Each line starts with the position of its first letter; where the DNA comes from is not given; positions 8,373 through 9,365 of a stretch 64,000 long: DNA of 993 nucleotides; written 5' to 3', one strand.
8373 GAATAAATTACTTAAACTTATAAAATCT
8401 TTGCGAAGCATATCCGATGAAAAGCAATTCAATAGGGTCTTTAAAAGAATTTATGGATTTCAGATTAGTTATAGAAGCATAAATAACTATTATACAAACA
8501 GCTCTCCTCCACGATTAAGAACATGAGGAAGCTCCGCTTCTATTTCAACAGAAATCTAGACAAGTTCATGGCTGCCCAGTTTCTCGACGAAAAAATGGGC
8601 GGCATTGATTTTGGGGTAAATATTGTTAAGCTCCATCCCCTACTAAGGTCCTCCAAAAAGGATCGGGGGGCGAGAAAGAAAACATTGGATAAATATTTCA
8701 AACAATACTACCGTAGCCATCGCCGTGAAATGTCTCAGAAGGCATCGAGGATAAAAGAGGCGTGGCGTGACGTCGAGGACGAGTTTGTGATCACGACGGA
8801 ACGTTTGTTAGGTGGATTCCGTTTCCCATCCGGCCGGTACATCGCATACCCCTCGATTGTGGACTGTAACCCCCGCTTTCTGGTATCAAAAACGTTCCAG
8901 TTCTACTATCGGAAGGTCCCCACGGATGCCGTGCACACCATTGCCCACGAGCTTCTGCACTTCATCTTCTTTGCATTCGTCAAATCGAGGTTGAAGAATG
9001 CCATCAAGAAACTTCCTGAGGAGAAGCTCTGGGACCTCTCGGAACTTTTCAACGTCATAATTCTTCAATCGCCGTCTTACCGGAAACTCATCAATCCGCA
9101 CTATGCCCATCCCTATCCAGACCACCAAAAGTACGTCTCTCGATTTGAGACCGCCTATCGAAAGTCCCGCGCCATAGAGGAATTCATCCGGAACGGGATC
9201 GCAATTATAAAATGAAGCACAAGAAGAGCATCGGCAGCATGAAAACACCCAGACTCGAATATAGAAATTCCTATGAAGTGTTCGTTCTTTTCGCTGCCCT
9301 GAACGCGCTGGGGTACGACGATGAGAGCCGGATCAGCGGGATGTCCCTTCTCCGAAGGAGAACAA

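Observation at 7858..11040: Four consecutive, translationally coupled HExxH-protein genes of increasing length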

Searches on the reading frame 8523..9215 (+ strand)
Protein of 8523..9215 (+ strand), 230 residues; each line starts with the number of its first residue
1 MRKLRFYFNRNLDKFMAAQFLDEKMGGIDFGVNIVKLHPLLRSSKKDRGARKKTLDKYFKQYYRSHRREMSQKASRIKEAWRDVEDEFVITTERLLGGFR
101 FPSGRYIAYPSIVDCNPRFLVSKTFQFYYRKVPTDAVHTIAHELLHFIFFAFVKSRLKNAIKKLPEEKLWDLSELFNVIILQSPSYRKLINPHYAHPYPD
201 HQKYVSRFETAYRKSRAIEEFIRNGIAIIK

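Call 7: search_protein_families(library=pfam, proteins=[window:8523-9215:+], max_evalue=1)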
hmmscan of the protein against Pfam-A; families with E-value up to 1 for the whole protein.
window:8523-9215:+ (230 aa): 1 family
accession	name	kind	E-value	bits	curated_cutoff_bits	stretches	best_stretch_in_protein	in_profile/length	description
PF11667.14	DUF3267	-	0.13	13.1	27.1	1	138-162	4-28/108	Putative zincin peptidase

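Call 8: search_protein_families(library=ncbifam, proteins=[window:8523-9215:+], max_evalue=1)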
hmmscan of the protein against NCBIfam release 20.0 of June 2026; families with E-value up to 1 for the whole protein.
window:8523-9215:+ (230 aa): 1 family
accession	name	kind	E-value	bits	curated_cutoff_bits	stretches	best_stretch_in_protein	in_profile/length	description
NF047596.1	LIMLP_15305_fam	equivalog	0.058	13.3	210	1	59-90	37-68/175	LIMLP_15305 family protein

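Call 17: find_homologous_proteins(query=window:8523-9215:+, max_evalue=0.001)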
Query window:8523-9215:+ (230 aa): 172 proteins with E <= 0.001 among 315 candidates; the best 120 are listed.
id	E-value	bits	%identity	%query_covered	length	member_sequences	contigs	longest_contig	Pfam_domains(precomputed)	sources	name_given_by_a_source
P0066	1.5e-150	517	100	100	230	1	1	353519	-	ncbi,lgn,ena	-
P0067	1.2e-86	308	57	100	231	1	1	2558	-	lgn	-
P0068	9.1e-83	296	55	100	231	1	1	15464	-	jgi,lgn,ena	-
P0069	6.2e-82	293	55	100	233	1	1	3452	-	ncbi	-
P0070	9.3e-82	292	55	100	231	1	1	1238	-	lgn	-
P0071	9.5e-82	292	56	100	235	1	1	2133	-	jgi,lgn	-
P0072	3.4e-81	290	56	100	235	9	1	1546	-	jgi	-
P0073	2.3e-80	288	57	100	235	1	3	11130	-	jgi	jgi:hypothetical protein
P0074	5.3e-80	287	54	100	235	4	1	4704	-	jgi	-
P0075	9.7e-80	286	56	100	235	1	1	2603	-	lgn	-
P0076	1.7e-79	285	56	100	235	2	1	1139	-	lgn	-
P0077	1.7e-79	285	55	100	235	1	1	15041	-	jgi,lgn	-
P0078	2.2e-79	285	56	100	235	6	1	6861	-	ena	-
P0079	3.4e-79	284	55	100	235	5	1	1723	-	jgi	-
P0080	6.2e-79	283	55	100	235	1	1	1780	-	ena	-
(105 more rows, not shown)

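Call 29: find_related_loci(query=A3, collection=genome_contigs, flank=10000)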
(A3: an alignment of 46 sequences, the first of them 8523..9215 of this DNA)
Query A3 (230 aa) in genome_contigs; peptide patterns used: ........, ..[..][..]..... (x = any residue, [..] = any of these).
77 stretches matched a pattern; 46 encode a relative of the query (tblastn E <= 1e-3); 46 distinct loci.
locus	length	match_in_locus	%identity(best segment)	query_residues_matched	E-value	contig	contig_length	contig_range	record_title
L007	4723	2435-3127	55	1-229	5e-85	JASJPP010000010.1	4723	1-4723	MAG: Patescibacteria group bacterium isolate MAG_93 NODE_8431_length_4723_cov_45.710154, whole genome shotgun sequence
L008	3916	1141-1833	55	1-229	5e-85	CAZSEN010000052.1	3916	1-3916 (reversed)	MAG TPA_asm: uncultured Candidatus Saccharibacteria bacterium isolate SRP269290_co3_995 genome assembly, contig: NODE_37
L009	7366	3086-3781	55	1-230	7e-83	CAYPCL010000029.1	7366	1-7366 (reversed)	MAG TPA_asm: uncultured Candidatus Saccharibacteria bacterium isolate binchicken_co17_403 genome assembly, contig: NODE_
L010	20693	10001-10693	54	1-229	3e-82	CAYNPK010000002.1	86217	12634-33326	MAG TPA_asm: uncultured Candidatus Saccharibacteria bacterium isolate SRP263991_co4_20 genome assembly, contig: NODE_168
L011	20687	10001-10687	55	1-229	4e-82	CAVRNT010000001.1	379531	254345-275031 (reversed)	MAG: uncultured bacterium isolate MFD03726.bin.1.17 genome assembly, contig: contig_42602, whole genome shotgun sequence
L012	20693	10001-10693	53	1-229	2e-80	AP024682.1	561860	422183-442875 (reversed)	MAG: Candidatus Parcubacteria bacterium KatS3mg098 DNA, complete genome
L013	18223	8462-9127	54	1-221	4e-80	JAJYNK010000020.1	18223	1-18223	MAG: bacterium isolate DBS2-4.bin65 NODE_5378_length_18223_cov_1.75995, whole genome shotgun sequence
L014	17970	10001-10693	52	1-230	1e-79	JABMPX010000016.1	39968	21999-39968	MAG: Parcubacteria group bacterium isolate bin.79 k141_4161424, whole genome shotgun sequence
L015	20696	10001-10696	47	1-230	6e-75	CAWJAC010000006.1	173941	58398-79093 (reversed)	MAG: Candidatus Zambryskibacteria bacterium isolate MFD03726.bin.2.15 genome assembly, contig: contig_87035, whole genom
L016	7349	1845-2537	52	1-229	1e-74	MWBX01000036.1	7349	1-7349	MAG: Parcubacteria group bacterium ADurb.Bin247 BWY34_contig000036, whole genome shotgun sequence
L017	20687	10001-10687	50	1-230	4e-74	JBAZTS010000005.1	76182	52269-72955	MAG: Candidatus Paceibacterota bacterium isolate SO_2017_GW1_209 NODE_1991_length_76182_cov_6.725975_OW334_2017, whole g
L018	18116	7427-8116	54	1-229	1e-82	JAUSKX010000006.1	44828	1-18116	MAG: Candidatus Azambacteria bacterium isolate E14_metabat.bin.84 E14_k141_33327, whole genome shotgun sequence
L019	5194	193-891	46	3-229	1e-62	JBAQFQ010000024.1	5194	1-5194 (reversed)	MAG: Candidatus Moraniibacteriota bacterium isolate MFD12003_ilm_asm_bin19 k127_183250, whole genome shotgun sequence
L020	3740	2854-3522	38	3-222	1e-48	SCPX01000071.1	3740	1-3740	MAG: Patescibacteria group bacterium isolate DP16D_bin.14 DP16D_bin.14-106825, whole genome shotgun sequence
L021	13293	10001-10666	39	4-222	7e-48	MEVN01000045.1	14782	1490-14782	MAG: candidate division WWE3 bacterium RIFCSPLOWO2_12_FULL_36_10 rifcsplowo2_12_scaffold_8498, whole genome shotgun sequ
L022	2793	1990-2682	36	3-230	2e-43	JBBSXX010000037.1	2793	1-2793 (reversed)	MAG: Nanoarchaeota archaeon isolate H51-bin135_1 H51_bin135_1_000000000037, whole genome shotgun sequence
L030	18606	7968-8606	33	9-222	3e-40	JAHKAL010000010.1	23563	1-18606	MAG: Patescibacteria group bacterium isolate Undefined_mixed_planktonic.mb.4 Undefined_mixed_pla.mb.4_k141_190212, whole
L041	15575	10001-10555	32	20-201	7e-21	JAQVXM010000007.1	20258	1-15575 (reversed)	MAG: Candidatus Paceibacterota bacterium isolate STF2_126 NODE_6499_length_20258_cov_4.762804_Sandtown_F2, whole genome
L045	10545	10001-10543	33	3-180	3e-25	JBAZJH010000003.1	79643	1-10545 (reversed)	MAG: Candidatus Paceibacterota bacterium isolate SO_2017_LW4_115 scaffold_918_c1_LW137-91_2017, whole genome shotgun seq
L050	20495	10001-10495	32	49-211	2e-17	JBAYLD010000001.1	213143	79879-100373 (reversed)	MAG: Candidatus Paceibacterota bacterium isolate SO_2016_GW1_95 scaffold00110_OW334_2016, whole genome shotgun sequence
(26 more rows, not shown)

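Call 44: search_protein_families(library=pfam, alignment_id=A3, max_evalue=0.1)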
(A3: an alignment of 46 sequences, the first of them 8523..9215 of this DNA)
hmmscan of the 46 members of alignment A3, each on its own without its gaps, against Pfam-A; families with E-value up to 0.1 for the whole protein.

A. member 1, window:8523-9215:+ (230 aa): 0 families

B. families by the number of members that match (of 46 scanned): 12 families
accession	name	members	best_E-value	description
PF11667.14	DUF3267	34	0.0023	Putative zincin peptidase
PF06114.19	Peptidase_M78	8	0.0068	IrrE N-terminal-like domain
PF23653.1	DUF7149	1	0.011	Domain of unknown function (DUF7149)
PF14022.11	DUF4238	1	0.016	Protein of unknown function (DUF4238)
PF14521.12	Aspzincin_M35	1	0.018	Lysine-specific metallo-endopeptidase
PF16289.11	PIN_12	1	0.03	PIN domain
PF16071.10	DUF4812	1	0.054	Domain of unknown function (DUF4812)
PF08696.17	Dna2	1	0.06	DNA replication factor Dna2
PF08718.16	GLTP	1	0.069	Glycolipid transfer protein (GLTP)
PF19703.4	DUF6201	1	0.069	Family of unknown function (DUF6201)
PF11828.13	DUF3348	1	0.092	Protein of unknown function (DUF3348)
PF13422.11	DUF4110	1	0.096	Domain of unknown function (DUF4110)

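Call 46: predict_structure(alignment_id=A3)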
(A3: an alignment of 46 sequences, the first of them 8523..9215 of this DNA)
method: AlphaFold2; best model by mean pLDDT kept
length: 230 residues; sequences in the alignment: 46
mean_pLDDT: 95.6   pTM: 0.92
mean pLDDT of the five models: 95.6, 95.5, 95.3, 94.2, 94.1
residues with pLDDT >= 90: 215; 70-90: 15; 50-70: 0; < 50: 0
segments of 3 or more residues with pLDDT < 50: none
pLDDT, mean of each block of 10 residues (from residue 1): 94 95 92 95 90 95 98 98 98 97 97 93 96 97 98 96 94 98 95 95 97 97 96
secondary structure, 60 per line:
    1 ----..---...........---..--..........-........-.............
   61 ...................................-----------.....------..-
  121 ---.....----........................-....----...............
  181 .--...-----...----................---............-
elements in order: H10-20 H30-37 H39-46 H48-95 E107-111 E124-128 H133-156 H158-161 H166-181 H199-214 H218-229

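Call 49: fold_search(model_id=the predicted structure, library=pdb)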
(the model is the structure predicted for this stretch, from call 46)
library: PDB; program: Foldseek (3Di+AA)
matches with E <= 10: 74; with E <= 0.001: 0
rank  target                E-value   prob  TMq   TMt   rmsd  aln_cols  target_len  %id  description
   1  6ryf_A                1.5e+00  0.12  0.25  0.09  15.0       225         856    8  High-resolution crystal structure of ERAP1 in complex with 15mer phosphinic peptide (released 2019-12-18)
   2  3qnf_C                1.5e+00  0.11  0.23  0.09  14.8       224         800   10  Crystal structure of the open state of human endoplasmic reticulum aminopeptidase 1 ERAP1 (released 2011-02-23)
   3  4qhi_C                1.7e+00  0.33  0.23  0.45   8.6       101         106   13  Crystal structure of Methanocaldococcus jannaschii selecase mutant R36W (released 2014-07-16)
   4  3mdj_B                1.7e+00  0.11  0.23  0.09  14.2       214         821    9  ER Aminopeptidase, ERAP1, Bound to the Zinc Aminopeptidase Inhibitor, Bestatin (released 2011-03-30)
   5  3qnf_A                1.7e+00  0.10  0.23  0.10  14.5       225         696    8  Crystal structure of the open state of human endoplasmic reticulum aminopeptidase 1 ERAP1 (released 2011-02-23)
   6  4qhf                  1.8e+00  0.18  0.19  0.34  10.6       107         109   19  Crystal structure of Methanocaldococcus jannaschii monomeric selecase (released 2014-07-16)
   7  3dte                  1.8e+00  0.12  0.19  0.18  14.6       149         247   13  Crystal structure of the IRRE protein, a central regulator of DNA damage repair in deinococcaceae (released 2009-02-10)
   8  6t6r                  1.8e+00  0.12  0.25  0.09  14.9       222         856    8  Human endoplasmic reticulum aminopeptidase 1 (ERAP1) in complex with (4aR,5S,6R,8S,8aR)-5-(2-(Furan-3-yl)ethyl)-8-hydrox (released 2020-03-18)
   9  6fpg_C                1.8e+00  0.02  0.13  0.11  19.7       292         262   12  Structure of the Ustilago maydis chorismate mutase 1 in complex with a Zea mays kiwellin (released 2019-01-16)
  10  4qhi_A                2.1e+00  0.23  0.23  0.39   7.6        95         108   16  Crystal structure of Methanocaldococcus jannaschii selecase mutant R36W (released 2014-07-16)
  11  6mgq_C                2.1e+00  0.11  0.24  0.09  15.1       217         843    8  ERAP1 in the open conformation bound to 10mer phosphinic inhibitor DG014 (released 2019-12-18)
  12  4qhj_A                2.2e+00  0.20  0.22  0.41  11.0       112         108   17  Crystal structure of Methanocaldococcus jannaschii selecase mutant I100F+H107F (released 2014-07-16)
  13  4gaa_A                2.2e+00  0.16  0.31  0.14  13.3       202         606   11  Structure of Leukotriene A4 hydrolase from Xenopus laevis complexed with inhibitor bestatin (released 2013-06-12)
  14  6mgq_B                2.2e+00  0.11  0.26  0.09  14.9       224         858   10  ERAP1 in the open conformation bound to 10mer phosphinic inhibitor DG014 (released 2019-12-18)
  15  8cgw_B                2.4e+00  0.08  0.22  0.08  16.1       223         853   11  Insulin-regulated aminopeptidase (IRAP) in complex with an allosteric benzopyran-based inhibitor (released 2024-01-31)
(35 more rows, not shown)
